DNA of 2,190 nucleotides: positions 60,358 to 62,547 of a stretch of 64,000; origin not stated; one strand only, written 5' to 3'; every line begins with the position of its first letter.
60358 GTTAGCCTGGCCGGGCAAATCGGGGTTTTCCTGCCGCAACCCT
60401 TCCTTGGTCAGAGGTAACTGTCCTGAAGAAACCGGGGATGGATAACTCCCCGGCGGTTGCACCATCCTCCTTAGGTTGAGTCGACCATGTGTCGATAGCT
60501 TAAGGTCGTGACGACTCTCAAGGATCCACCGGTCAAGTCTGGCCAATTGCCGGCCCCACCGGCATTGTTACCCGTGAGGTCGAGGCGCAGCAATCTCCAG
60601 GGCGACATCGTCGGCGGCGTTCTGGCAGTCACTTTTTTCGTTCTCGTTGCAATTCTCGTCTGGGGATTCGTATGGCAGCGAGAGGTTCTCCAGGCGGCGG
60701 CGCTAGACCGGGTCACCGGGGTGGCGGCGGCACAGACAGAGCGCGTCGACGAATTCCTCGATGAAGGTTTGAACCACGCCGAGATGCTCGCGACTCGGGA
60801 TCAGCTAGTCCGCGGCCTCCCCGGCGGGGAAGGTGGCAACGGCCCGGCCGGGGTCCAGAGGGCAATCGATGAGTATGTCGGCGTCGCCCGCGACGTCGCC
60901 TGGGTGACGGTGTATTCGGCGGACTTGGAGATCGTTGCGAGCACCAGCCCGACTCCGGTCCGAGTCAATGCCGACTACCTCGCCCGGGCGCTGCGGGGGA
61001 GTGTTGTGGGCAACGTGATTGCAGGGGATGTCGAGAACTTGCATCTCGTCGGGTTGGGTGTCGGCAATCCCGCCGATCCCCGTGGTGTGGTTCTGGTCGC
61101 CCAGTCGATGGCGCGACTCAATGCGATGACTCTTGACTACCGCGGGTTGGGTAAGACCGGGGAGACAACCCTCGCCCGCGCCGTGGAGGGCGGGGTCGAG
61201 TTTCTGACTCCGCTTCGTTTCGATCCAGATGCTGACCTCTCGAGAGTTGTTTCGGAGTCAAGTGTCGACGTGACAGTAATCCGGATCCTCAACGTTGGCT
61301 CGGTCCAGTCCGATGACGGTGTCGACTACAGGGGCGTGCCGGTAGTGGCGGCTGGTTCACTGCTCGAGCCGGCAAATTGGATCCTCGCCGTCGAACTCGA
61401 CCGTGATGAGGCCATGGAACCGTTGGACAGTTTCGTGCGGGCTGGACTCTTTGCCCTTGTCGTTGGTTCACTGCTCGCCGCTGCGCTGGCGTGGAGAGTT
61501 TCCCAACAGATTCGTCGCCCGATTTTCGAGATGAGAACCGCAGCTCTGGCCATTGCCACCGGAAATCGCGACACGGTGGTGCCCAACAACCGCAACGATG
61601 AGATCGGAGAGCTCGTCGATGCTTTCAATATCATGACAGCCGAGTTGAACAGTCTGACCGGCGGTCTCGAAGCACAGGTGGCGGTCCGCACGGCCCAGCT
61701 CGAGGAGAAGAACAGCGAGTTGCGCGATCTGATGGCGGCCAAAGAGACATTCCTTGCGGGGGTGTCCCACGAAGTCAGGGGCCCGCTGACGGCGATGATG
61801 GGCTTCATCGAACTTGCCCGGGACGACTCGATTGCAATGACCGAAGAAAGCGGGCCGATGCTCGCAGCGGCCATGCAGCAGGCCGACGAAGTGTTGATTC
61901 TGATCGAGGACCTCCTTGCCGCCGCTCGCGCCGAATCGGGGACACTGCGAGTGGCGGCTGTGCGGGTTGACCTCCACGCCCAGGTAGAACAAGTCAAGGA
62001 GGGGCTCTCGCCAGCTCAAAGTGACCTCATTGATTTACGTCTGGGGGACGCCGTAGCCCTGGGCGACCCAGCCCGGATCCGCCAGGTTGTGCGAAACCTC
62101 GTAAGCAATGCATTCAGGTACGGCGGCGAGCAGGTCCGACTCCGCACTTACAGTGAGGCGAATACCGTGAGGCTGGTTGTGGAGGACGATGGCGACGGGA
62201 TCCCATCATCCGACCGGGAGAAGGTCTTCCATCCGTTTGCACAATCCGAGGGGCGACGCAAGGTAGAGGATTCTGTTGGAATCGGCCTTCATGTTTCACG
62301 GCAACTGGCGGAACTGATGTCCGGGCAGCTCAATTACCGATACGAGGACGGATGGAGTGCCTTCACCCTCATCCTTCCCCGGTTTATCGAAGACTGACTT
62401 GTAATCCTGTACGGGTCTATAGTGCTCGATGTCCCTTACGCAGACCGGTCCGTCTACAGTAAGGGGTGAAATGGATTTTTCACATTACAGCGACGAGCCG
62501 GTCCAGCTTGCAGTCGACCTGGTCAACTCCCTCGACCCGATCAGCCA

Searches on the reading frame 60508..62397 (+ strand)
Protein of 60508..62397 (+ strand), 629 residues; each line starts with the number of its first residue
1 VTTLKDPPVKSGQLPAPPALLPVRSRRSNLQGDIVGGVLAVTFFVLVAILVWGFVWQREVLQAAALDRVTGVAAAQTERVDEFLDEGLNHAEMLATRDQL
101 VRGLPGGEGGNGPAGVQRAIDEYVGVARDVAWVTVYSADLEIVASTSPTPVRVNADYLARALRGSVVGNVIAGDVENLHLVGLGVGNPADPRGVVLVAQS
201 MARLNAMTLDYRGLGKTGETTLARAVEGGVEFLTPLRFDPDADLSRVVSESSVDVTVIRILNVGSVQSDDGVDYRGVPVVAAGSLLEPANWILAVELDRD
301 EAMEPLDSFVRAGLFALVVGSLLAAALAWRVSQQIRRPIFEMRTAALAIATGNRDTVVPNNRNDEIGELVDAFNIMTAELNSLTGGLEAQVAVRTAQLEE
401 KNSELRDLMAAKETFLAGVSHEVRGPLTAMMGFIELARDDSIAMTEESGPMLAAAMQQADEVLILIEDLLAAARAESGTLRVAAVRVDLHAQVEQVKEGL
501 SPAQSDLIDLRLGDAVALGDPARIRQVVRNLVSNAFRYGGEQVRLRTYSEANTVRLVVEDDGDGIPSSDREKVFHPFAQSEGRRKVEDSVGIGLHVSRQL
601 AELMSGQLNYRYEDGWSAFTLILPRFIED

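Call 60: search_protein_families(library=pfam, max_evalue=0.00001, proteins=[window:60508-62397:+])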
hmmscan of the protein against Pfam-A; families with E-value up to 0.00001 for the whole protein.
window:60508-62397:+ (629 aa): 3 families
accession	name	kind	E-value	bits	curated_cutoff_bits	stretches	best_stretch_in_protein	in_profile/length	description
PF02518.31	HATPase_c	-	6e-21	75.4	26.4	1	519-624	1-108/111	Histidine kinase-, DNA gyrase B-, and HSP90-like ATPase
PF00512.31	HisKA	-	1e-13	51.6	26.9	1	411-478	1-66/66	His Kinase A (phospho-acceptor) domain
PF00672.30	HAMP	-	2e-12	47.7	25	1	331-381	2-52/53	HAMP domain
